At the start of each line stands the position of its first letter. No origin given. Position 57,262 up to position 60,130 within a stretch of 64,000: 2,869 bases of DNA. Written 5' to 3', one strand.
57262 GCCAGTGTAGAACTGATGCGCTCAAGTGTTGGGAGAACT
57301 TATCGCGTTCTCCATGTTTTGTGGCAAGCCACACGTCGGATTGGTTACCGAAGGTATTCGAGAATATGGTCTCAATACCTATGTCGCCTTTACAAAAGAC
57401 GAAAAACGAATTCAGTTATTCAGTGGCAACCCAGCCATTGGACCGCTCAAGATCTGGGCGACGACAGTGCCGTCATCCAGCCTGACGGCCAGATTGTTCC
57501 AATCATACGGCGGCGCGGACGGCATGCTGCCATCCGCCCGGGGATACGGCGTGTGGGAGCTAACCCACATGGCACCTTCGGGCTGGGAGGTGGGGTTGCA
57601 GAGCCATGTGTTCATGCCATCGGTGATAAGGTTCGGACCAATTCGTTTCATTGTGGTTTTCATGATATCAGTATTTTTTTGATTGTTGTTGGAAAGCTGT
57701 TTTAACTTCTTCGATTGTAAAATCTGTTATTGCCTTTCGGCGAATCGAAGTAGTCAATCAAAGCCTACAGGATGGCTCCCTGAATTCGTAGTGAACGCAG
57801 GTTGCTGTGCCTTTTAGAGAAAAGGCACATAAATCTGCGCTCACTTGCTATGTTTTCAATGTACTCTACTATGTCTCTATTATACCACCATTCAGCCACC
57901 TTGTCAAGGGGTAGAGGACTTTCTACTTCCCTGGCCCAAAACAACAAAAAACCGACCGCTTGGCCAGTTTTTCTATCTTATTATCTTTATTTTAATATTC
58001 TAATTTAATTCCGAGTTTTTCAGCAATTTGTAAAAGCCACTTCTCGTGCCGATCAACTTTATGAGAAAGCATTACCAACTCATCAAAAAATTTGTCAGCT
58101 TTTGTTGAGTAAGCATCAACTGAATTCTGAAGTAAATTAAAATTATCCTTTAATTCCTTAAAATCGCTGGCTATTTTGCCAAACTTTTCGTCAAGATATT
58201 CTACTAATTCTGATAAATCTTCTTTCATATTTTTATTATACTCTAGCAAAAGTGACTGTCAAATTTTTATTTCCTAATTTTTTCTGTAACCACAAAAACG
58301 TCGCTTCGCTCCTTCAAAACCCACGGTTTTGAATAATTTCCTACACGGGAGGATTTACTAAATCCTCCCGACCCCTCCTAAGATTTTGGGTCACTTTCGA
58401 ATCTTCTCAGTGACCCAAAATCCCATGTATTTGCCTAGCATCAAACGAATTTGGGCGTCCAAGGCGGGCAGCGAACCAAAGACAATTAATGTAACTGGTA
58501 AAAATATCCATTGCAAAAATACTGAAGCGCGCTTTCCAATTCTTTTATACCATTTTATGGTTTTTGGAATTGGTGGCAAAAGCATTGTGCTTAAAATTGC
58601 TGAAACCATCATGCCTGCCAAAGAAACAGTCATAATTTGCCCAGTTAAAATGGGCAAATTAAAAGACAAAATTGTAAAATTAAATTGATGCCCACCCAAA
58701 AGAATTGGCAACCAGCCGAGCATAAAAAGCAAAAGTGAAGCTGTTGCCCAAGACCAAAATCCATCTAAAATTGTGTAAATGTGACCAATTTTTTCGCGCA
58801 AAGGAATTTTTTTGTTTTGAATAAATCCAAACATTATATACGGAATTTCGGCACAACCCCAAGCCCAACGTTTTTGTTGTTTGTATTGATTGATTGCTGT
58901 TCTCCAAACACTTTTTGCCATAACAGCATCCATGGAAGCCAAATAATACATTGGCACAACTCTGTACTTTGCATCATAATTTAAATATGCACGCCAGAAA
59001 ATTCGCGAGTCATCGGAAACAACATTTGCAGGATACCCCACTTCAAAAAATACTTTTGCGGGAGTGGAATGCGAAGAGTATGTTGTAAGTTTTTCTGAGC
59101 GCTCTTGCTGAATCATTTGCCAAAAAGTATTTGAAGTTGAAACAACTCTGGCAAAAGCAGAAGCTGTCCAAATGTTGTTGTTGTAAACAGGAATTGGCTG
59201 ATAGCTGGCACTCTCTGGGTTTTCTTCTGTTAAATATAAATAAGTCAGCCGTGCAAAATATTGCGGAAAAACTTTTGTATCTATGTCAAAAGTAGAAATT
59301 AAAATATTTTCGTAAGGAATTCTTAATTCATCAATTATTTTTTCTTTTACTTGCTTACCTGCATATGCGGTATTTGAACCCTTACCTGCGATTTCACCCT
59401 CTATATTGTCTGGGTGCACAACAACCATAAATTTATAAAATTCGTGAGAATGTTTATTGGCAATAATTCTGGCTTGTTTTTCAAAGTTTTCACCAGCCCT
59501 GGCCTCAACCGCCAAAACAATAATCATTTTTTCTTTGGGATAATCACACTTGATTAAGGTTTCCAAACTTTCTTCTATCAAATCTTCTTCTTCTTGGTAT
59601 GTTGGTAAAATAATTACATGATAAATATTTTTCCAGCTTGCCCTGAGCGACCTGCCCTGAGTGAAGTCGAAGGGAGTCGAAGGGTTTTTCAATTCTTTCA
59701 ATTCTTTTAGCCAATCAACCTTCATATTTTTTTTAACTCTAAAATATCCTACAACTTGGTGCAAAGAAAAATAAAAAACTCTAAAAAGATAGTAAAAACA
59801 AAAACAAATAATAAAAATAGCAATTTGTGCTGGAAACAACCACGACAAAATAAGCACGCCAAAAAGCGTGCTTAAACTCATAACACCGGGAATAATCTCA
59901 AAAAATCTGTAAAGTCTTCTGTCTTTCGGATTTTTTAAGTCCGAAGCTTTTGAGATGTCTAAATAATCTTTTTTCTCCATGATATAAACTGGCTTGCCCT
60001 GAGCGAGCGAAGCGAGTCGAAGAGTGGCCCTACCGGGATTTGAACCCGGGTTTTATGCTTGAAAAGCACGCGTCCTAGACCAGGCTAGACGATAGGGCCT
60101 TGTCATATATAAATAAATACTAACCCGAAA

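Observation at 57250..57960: GC-rich ~700-bp island after recG, transcribed from a perfect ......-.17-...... promoter, containing a small high-GC3 ORF and EcoRI-motif repeats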

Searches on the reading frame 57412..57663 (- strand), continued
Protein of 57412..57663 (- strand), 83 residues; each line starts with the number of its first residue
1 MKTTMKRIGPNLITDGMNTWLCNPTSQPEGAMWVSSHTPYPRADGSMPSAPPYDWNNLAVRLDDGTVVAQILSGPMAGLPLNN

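Call 83: find_encoding_contigs(protein=P0006, flank=6000)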
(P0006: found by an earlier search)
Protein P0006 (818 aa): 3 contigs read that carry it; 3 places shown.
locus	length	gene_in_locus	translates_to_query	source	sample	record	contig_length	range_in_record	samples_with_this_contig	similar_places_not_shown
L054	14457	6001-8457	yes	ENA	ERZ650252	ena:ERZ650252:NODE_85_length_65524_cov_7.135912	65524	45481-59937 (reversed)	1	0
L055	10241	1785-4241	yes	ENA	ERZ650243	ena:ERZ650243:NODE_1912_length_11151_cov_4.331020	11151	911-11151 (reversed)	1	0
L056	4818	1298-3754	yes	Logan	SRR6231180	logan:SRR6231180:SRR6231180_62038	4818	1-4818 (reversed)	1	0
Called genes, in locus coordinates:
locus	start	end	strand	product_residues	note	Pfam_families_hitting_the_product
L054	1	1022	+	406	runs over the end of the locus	PF00579:tRNA-synt_1b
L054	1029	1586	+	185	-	PF01625:PMSR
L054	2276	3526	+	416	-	PF21760:SecD_1st, PF22599:SecDF_P1_head, PF03176:MMPL, PF02355:SecD_SecF_C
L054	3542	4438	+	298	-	PF07549:Sec_GG (weak), PF02355:SecD_SecF_C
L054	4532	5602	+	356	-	PF03033:Glyco_transf_28, PF04101:Glyco_tran_28_C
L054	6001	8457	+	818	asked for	PF02739:5_3_exonuc_N, PF01367:5_3_exonuc, PF00476:DNA_pol_A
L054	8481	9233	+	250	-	PF06144:DNA_pol3_delta (faint)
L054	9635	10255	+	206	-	PF00588:SpoU_methylase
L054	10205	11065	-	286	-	PF00763:THF_DHG_CYH, PF02882:THF_DHG_CYH_C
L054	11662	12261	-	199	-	PF01330:RuvA_N, PF00633:HHH (faint), PF14520:HHH_5, PF07499:RuvA_C (weak)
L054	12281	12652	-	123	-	-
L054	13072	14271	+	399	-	PF00009:GTP_EFTU, PF03144:GTP_EFTU_D2, PF03143:GTP_EFTU_D3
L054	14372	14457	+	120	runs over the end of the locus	PF00338:Ribosomal_S10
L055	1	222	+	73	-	?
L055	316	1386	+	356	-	PF03033:Glyco_transf_28, PF04101:Glyco_tran_28_C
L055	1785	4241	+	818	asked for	PF02739:5_3_exonuc_N, PF01367:5_3_exonuc, PF00476:DNA_pol_A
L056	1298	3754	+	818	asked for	PF02739:5_3_exonuc_N, PF01367:5_3_exonuc, PF00476:DNA_pol_A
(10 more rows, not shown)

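Call 107: predict_structure(alignment_id=A5)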
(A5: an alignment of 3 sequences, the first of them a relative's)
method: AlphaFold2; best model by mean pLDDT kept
length: 93 residues; sequences in the alignment: 3
mean_pLDDT: 80.1   pTM: 0.65
mean pLDDT of the five models: 80.1, 79.2, 67.9, 54.1, 54.0
residues with pLDDT >= 90: 16; 70-90: 59; 50-70: 17; < 50: 1
segments of 3 or more residues with pLDDT < 50: none
pLDDT, mean of each block of 10 residues (from residue 1): 79 85 90 76 78 89 88 69 72 65
secondary structure, 60 per line:
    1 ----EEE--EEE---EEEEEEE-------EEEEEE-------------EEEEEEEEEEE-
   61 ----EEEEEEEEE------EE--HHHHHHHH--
elements in order: E5-7 E10-12 E16-22 E30-35 E49-59 E65-73 H84-91

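Call 112: fold_search(model_id=the predicted structure, library=pdb)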
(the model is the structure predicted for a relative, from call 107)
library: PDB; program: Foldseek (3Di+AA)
matches with E <= 10: 634; with E <= 0.001: 0
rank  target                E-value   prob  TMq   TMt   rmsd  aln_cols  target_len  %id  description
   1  6i20_D                3.3e-01  0.18  0.18  0.14  12.5        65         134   14  Flavin Analogue Sheds Light on Light-Oxygen-Voltage Domain Mechanism (released 2019-05-29)
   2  1quf                  5.0e-01  0.16  0.24  0.11  10.8       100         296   15  X-RAY STRUCTURE OF A COMPLEX NADP+-FERREDOXIN:NADP+ REDUCTASE FROM THE CYANOBACTERIUM ANABAENA PCC 7119 AT 2.25 ANGSTROM (released 1997-09-17)
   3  6gef_B                5.3e-01  0.38  0.25  0.08   5.7        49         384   10  X-ray structure of the Yersinia pseudotuberculosis ATPase DotB (released 2018-05-30)
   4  1e63                  6.5e-01  0.15  0.24  0.11  10.6        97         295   13  Ferredoxin:NADP+ Reductase Mutant with LYS 75 Replaced by SER (K75S) (released 2001-05-25)
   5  5dkl_B                6.9e-01  0.13  0.19  0.15  12.9        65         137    9  Structure of the light-state dimer of the blue light photoreceptor Aureochrome 1a LOV from P. tricornutum (released 2016-01-13)
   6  3h9w                  7.2e-01  0.16  0.21  0.19   5.3        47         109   17  Crystal Structure of the N-terminal domain of Diguanylate cyclase with PAS/PAC sensor (Maqu_2914) from Marinobacter aqua (released 2009-05-19)
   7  3bwl_B                8.1e-01  0.25  0.25  0.20   4.9        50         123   18  Crystal structure of PAS domain of HTR-like protein from Haloarcula marismortui (released 2008-01-15)
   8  7r4s_D                8.1e-01  0.14  0.22  0.17  14.5        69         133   12  Crystal structure of PpSB1-LOV-I48T mutant (dark state) (released 2022-12-21)
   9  9r2r_A                8.1e-01  0.09  0.18  0.13   9.7        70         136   17  De novo designed M7 protein fold (released 2025-05-14)
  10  6pps_B                8.5e-01  0.18  0.23  0.11   5.7        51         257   22  A blue light illuminated LOV-PAS construct from the LOV-HK sensory protein from Brucella abortus (construct 15-273) (released 2020-07-15)
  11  7ztu                  8.5e-01  0.16  0.27  0.12  10.4        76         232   14  Crystal structure of the carotenoid-binding protein domain from silkworm Bombyx mori (BmCBP) in the apoform, D162L mutan (released 2022-10-26)
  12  4ce4_V                8.9e-01  0.15  0.27  0.24  13.9       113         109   11  39S large subunit of the porcine mitochondrial ribosome (released 2013-12-18)
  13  5hww_A                8.9e-01  0.14  0.21  0.17  12.6        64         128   14  Crystal structure of PAS1 complexed with 1,2,4-TMB (released 2016-03-02)
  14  1b2r                  8.9e-01  0.11  0.23  0.12   9.8        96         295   12  FERREDOXIN-NADP+ REDUCTASE (MUTATION: E 301 A) (released 1999-12-15)
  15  7ztr                  9.4e-01  0.20  0.27  0.12   9.5        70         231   14  Crystal structure of the carotenoid-binding protein domain from silkworm Bombyx mori (BmCBP) in the apoform, W232F mutan (released 2022-10-26)
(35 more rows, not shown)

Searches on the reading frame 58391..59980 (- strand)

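Call 10: search_protein_families(library=pfam, proteins=[window:58391-59980:-], max_evalue=1)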
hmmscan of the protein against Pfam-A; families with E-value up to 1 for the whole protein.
window:58391-59980:- (529 aa): 3 families
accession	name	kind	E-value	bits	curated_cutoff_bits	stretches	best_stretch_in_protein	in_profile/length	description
PF13632.12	Glyco_trans_2_3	-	3.8e-05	24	27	1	230-449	4-183/198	Glycosyl transferase family group 2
PF00535.33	Glycos_transf_2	-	0.17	12.3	23.3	1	123-155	2-33/168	Glycosyl transferase family 2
PF03452.20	Anp1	-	0.17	11.7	28.8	1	105-188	6-94/263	Anp1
